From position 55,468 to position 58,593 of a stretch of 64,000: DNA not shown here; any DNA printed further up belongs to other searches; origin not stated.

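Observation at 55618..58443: P-type-ATPase-like pseudoenzyme with a long acidic tail, translationally coupled to rlmB and metG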

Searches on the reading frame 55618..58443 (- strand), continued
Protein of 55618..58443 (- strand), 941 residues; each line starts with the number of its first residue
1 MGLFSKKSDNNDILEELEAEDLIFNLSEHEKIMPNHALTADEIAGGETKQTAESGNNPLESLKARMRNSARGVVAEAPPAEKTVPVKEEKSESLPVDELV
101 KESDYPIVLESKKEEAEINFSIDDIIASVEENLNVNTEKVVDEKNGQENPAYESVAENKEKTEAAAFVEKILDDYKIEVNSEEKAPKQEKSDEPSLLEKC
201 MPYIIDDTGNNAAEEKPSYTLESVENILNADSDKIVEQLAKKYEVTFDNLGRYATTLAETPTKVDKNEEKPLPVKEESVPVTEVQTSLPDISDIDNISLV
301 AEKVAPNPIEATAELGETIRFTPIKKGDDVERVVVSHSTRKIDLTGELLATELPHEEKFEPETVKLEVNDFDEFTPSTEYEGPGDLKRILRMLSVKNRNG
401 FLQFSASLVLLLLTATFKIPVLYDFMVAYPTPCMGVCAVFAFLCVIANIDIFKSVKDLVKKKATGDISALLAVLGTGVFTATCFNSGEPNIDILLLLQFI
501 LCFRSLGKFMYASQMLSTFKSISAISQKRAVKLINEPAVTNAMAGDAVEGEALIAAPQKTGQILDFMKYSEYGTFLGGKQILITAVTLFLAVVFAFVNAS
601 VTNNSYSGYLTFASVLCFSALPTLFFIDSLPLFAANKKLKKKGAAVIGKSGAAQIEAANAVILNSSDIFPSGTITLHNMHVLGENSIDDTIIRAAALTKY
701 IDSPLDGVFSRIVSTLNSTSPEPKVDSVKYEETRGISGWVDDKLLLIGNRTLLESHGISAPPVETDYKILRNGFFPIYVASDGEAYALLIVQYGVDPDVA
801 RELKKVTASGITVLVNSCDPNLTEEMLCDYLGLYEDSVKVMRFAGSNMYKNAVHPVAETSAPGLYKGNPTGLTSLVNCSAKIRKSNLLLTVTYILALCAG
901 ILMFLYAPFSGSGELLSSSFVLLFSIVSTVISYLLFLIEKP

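Call 21: search_solved_structures(query=A2, max_evalue=1, show_alignments=2)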
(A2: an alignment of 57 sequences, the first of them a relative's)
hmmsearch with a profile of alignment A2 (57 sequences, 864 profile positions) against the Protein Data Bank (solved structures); distinct sequences matched with E-value up to 1: 12.
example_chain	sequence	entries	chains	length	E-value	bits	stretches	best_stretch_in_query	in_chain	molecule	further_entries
3rfu_A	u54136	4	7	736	7.4e-19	70.6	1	501-771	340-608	Copper efflux ATPase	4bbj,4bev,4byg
8q75_A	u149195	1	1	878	0.0014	20.1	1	527-756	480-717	Copper-transporting ATPase HMA4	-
8q73_A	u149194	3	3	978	0.0018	19.7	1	527-756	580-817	Copper-transporting ATPase HMA4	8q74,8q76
7r0g_A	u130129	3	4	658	0.012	17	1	474-758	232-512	Putative copper-exporting P-type ATPase A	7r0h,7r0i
3j09_A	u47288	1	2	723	0.014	16.8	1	474-758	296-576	copper-exporting P-type ATPase A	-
3j08_A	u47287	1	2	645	0.015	16.7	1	474-758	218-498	copper-exporting P-type ATPase A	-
7si3_A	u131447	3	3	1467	0.03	15.7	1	668-770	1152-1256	P-type Cu(+) transporter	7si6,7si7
8qq8_A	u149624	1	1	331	0.16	13.2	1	676-739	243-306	5,10-methylenetetrahydromethanopterin reductase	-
8qpl_A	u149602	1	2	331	0.16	13.2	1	676-739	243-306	5,10-methylenetetrahydromethanopterin reductase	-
8qpm_A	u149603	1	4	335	0.17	13.2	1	676-739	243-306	5,10-methylenetetrahydromethanopterin reductase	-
7xuk_A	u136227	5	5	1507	0.44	11.8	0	668-773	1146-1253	Copper-transporting ATPase 2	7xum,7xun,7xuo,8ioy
7qbz_A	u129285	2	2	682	0.85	10.9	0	501-591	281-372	Cadmium translocating P-type ATPase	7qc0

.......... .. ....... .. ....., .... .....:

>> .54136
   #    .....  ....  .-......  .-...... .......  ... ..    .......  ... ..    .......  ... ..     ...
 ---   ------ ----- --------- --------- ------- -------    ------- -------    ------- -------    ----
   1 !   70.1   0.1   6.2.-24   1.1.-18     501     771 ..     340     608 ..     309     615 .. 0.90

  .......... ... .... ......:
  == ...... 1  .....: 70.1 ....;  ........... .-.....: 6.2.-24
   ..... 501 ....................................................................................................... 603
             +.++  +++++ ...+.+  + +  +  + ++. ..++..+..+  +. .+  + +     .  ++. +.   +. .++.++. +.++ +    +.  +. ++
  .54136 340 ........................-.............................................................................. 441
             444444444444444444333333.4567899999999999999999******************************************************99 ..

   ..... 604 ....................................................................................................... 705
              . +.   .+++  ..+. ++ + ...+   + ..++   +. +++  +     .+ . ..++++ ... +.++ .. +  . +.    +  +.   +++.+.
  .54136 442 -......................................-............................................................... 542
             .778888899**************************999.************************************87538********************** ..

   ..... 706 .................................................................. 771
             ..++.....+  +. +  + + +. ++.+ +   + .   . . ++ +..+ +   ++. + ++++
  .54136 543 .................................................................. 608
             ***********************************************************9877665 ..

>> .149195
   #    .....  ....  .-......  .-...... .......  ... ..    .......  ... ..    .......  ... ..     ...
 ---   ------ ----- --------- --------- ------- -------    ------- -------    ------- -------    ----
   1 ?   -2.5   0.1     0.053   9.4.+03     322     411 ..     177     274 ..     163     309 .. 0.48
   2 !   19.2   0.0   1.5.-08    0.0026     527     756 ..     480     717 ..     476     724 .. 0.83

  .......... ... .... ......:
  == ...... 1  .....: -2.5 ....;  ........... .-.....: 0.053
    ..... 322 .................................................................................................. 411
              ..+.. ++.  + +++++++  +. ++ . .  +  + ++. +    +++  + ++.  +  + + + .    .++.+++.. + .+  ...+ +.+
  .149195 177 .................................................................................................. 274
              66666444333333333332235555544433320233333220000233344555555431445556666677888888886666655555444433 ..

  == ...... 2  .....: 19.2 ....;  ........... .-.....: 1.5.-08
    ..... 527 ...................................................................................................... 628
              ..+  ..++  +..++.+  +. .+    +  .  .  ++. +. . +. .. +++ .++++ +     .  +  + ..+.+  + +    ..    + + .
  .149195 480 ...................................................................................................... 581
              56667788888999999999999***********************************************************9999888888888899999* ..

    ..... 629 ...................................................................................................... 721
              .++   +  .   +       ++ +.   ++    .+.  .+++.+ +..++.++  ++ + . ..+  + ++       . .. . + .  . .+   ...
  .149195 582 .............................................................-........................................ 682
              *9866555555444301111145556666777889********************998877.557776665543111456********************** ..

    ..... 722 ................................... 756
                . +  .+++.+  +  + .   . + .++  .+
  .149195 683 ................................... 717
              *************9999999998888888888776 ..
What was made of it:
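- On P-type ATPase superfamily, P1B subgroup: Profile E=7.4e-19 to 3rfu (call 21).
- Closest known: CopA-type P1B-1 Cu. Same: Significant sequence homology from M4 through the P and N domains (E=7.4e-19, call 21).
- Checked: The family profile gives E=7.4e-19 (call 21).
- The family profile matches LpCopA at E=7.4e-19 across M4, the P domain and the N domain (call 21).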

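Call 24: find_related_loci(query=A2, collection=genome_contigs, flank=5000)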
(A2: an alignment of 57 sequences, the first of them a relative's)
Query A2 (941 aa) in genome_contigs; peptide patterns used: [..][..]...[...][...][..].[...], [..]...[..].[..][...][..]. (x = any residue, [..] = any of these).
305 stretches matched a pattern; 290 encode a relative of the query (tblastn E <= 1e-3); the best 80 are kept; 80 distinct loci.
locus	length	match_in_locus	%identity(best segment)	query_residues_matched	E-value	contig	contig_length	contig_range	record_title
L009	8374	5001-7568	43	1-941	0e+0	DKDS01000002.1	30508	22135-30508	MAG TPA_asm: Ruminococcaceae bacterium UBA6842 UBA6842_contig_1842, whole genome shotgun sequence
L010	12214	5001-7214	48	195-941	0e+0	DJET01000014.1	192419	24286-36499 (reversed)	MAG TPA_asm: Ruminococcaceae bacterium UBA5891 UBA5891_contig_823, whole genome shotgun sequence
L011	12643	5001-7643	42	1-941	0e+0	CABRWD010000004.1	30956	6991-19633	MAG TPA_asm: uncultured Ruminococcaceae bacterium isolate MGYG-HGUT-01984 genome assembly, contig: GUT_GENOME119503_4, w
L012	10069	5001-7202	48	192-941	0e+0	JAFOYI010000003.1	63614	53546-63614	MAG: Clostridia bacterium isolate RGIG910 Dairy_cattle_Rectum-3__c28486, whole genome shotgun sequence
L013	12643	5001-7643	42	1-941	0e+0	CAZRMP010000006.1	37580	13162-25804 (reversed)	MAG TPA_asm: uncultured Ruminococcus sp. isolate SRP313737_co1_170 genome assembly, contig: NODE_1758_length_37580_cov_6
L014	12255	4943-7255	45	188-941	0e+0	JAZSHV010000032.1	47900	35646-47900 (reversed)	MAG: Acutalibacteraceae bacterium isolate T1900044574_TS20190040.MAGScoT_cleanbin_000024 SGB_474_k141_395567, whole geno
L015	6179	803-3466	42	1-941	0e+0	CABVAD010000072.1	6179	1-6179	MAG TPA_asm: uncultured Ruminococcaceae bacterium isolate MGYG-HGUT-04543 genome assembly, contig: GUT_GENOME282337_72,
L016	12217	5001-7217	46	187-941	0e+0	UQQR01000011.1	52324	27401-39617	uncultured Ruminococcaceae bacterium isolate UMGS538 genome assembly, contig: NODE_490_length_52324_cov_6.107482, whole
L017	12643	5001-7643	41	6-941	0e+0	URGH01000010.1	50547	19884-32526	uncultured Ruminococcaceae bacterium isolate UMGS974 genome assembly, contig: NODE_162_length_50547_cov_5.206468, whole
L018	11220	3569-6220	40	1-941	0e+0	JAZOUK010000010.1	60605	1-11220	MAG: Acutalibacteraceae bacterium isolate T1900045533_YK20190227.MAGScoT_cleanbin_000011 SGB_7746_k141_2411352, whole ge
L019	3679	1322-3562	45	186-941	0e+0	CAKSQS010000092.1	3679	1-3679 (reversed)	MAG: uncultured Eubacteriales bacterium isolate REFINED_METABAT215_TOP10_CONTIGS_1500_ASSEMBLY_K77_MERGED__Hadza_MoBio_h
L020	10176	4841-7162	44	182-941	0e+0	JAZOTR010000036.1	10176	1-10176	MAG: Acutalibacteraceae bacterium isolate T1900045537_YK20190231.MAGScoT_cleanbin_000008 SGB_7774_k141_2140117, whole ge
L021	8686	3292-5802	42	111-941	0e+0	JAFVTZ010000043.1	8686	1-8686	MAG: Clostridia bacterium isolate RGIG5393 Sheep_Colon-3__c261884, whole genome shotgun sequence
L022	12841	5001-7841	41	1-941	0e+0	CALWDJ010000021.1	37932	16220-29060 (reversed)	MAG: uncultured Clostridia bacterium isolate BRZ_F__bin41 genome assembly, contig: BRZ_F__NODE_1299_length_37932_cov_6.8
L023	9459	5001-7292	45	176-941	0e+0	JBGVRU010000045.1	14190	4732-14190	MAG: Acutalibacteraceae bacterium isolate fecal_MAG_133 fecal_MAG_133_contig_0045, whole genome shotgun sequence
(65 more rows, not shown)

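Call 25: predict_structure(alignment_id=A2)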
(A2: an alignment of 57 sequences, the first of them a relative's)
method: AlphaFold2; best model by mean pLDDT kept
length: 941 residues; sequences in the alignment: 57
mean_pLDDT: 73.3   pTM: 0.65
mean pLDDT of the five models: 73.3, 70.9, 70.4, 69.7, 69.2
residues with pLDDT >= 90: 427; 70-90: 172; 50-70: 79; < 50: 263
segments of 3 or more residues with pLDDT < 50: 1-38, 45-56, 72-120, 134-163, 175-193, 219-221, 248-341, 351-365
pLDDT, mean of each block of 10 residues (from residue 1): 43 44 36 42 43 44 69 39 34 34 34 36 71 47 36 37 58 47 30 59 71 59 59 72 56 35 33 34 37 39 35 37 40 39 51 45 54 88 91 96 97 94 89 92 96 90 91 95 87 95 97 96 91 93 89 94 93 86 93 92 88 94 94 95 93 95 93 91 85 92 90 83 88 88 93 93 93 93 93 92 93 90 90 92 90 93 91 95 94 94 81 71 93 93 87
secondary structure, 60 per line:
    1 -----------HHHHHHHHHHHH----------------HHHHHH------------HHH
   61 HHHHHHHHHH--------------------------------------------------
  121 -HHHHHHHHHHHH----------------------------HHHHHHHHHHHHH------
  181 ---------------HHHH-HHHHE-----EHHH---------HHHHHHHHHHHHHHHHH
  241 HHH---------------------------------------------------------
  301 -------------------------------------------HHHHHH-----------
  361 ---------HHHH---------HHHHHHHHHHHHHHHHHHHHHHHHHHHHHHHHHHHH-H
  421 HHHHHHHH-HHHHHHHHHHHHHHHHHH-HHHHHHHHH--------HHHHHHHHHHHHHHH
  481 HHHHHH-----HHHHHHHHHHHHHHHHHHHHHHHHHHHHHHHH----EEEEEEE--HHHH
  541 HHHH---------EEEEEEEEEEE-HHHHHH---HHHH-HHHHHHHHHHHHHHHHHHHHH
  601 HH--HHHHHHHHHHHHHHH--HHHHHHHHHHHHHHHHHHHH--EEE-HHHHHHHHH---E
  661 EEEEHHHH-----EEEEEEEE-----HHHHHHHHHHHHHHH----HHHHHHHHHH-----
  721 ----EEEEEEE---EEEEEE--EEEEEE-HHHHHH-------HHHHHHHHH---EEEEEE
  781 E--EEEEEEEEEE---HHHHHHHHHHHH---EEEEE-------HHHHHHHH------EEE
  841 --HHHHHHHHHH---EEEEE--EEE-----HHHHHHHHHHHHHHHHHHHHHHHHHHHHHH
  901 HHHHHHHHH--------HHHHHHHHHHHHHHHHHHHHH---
elements in order (helices of 4 or more, strands of 3 or more residues): H12-23 H40-45 H58-70 H122-133 H162-174 H196-199 H201-204 H224-243 H344-349 H370-373 H383-418 H420-428 H430-447 H449-457 H466-486 H492-523 E528-534 H537-544 E554-564 H566-571 H575-578 H580-602 H605-619 H622-641 E644-646 H648-656 E660-664 H665-668 E674-681 H687-701 H706-715 E725-731 E735-740 E743-748 H750-755 H763-771 E775-781 E784-793 H797-808 E812-816 H824-831 E838-840 H843-852 E856-860 E863-865 H871-909 H918-938
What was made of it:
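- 57349..58443 (-): Residues 1-365: acidic, predicted disordered N-terminal region (net charge -42). It carries conserved short motifs: MGLFSKK (1-7), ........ (36-43), PLESL (58-62), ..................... (194-224), ISDID (291-295), TIRFTP (318-323) and T339..D343. pLDDT below 50 for most of the region (call 25).
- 56707..56874 (-): Residues 524-579: 56-aa remnant of the actuator (A) domain, without TGE. Model shows two strands plus short helices (call 25).
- On P-type ATPase superfamily, P1B subgroup: AF2 model with pLDDT above 90 for residues 370-941 (call 25).
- The AF2 model has pLDDT above 90 for residues 370-941 (call 25).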

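Call 29: fold_search(model_id=the predicted structure, library=pdb)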
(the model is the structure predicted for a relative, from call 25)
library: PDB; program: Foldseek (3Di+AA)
matches with E <= 10: 412; with E <= 0.001: 211
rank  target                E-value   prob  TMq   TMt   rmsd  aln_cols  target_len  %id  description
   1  4bbj                  2.2e-17  1.00  0.34  0.46  11.4       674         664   14  Copper-transporting PIB-ATPase in complex with beryllium fluoride representing the E2P state (released 2013-12-11)
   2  7si6                  2.5e-15  1.00  0.30  0.32  13.1       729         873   15  Structure of ATP7B in state 1 (released 2022-03-16)
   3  7r0g_A                4.9e-15  1.00  0.32  0.42  12.2       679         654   14  STRUCTURAL BASIS OF ION UPTAKE IN COPPER-TRANSPORTING P1B-TYPE ATPASES (released 2022-09-14)
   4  7si7                  1.3e-14  1.00  0.31  0.37  12.2       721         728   14  Structure of ATP7B in state 2 (released 2022-03-16)
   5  7xuk                  2.3e-14  1.00  0.34  0.38  12.6       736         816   12  Structure of ATP7B C983S/C985S/D1027A mutant in presence of ATOX1 (released 2023-04-26)
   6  7si3                  2.5e-14  1.00  0.29  0.31  13.2       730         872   14  Consensus structure of ATP7B (released 2022-03-16)
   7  7xun                  4.3e-14  1.00  0.32  0.39  13.2       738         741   14  Structure of ATP7B C983S/C985S/D1027A mutant (released 2023-04-26)
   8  3rfu_A                4.5e-14  1.00  0.30  0.40  12.3       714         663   13  Crystal structure of a copper-transporting PIB-type ATPase (released 2011-06-29)
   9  4umw                  4.5e-13  1.00  0.32  0.45  11.0       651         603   11  CRYSTAL STRUCTURE OF A ZINC-TRANSPORTING PIB-TYPE ATPASE IN E2.PI STATE (released 2014-08-13)
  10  7lc3_B                5.8e-13  1.00  0.32  0.42  11.4       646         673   14  CryoEM Structure of KdpFABC in E1-ATP state (released 2021-01-27)
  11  7r0g_B                5.8e-13  1.00  0.33  0.43  12.8       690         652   14  STRUCTURAL BASIS OF ION UPTAKE IN COPPER-TRANSPORTING P1B-TYPE ATPASES (released 2022-09-14)
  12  5mrw_B                1.9e-12  1.00  0.30  0.39  13.2       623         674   13  Structure of the KdpFABC complex (released 2017-06-21)
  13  9zwn_B                2.9e-12  1.00  0.27  0.34  12.4       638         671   13  High-resolution cryo-EM structure of KdpFABC in the E2P state in lipid nanodisc (released 2026-04-01)
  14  7zrd_B                3.0e-12  1.00  0.29  0.38  11.7       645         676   12  Cryo-EM map of the WT KdpFABC complex in the E1-P tight conformation, stabilised with the inhibitor orthovanadate (released 2022-11-16)
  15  8q73                  3.0e-12  1.00  0.30  0.35  14.4       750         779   14  Copper-transporting ATPase HMA4 in E1 state apo (released 2024-06-26)
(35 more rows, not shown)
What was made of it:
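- On P-type ATPase superfamily, P1B subgroup: Foldseek top hits are led by P1B pumps, then KdpB, with E down to 2e-17 (call 29).
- On Pseudoenzyme (operational definition): Homology in calls 21 and 29.
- Checked: Foldseek on the model gives E=2e-17 (call 29).
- The top Foldseek hits are all P-type ATPases, led by P1B pumps and followed by KdpB (4bbj E=2e-17; ATP7B, ZntA, KdpB), over about 620-740 aligned columns (call 29). The fold is retained with high model confidence (calls 25, 29). E-values range from 1e-17 to 1e-19 (calls 21, 29).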

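Call 66: search_protein_families(library=padloc, proteins=[window:55618-58443:-], max_evalue=0.01)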
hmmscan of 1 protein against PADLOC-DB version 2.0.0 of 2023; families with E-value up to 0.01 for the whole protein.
window:55618-58443:- (941 aa): 0 families
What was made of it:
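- Tried and rejected: PADLOC gave no hit, so X is not a known defence protein (call 66).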
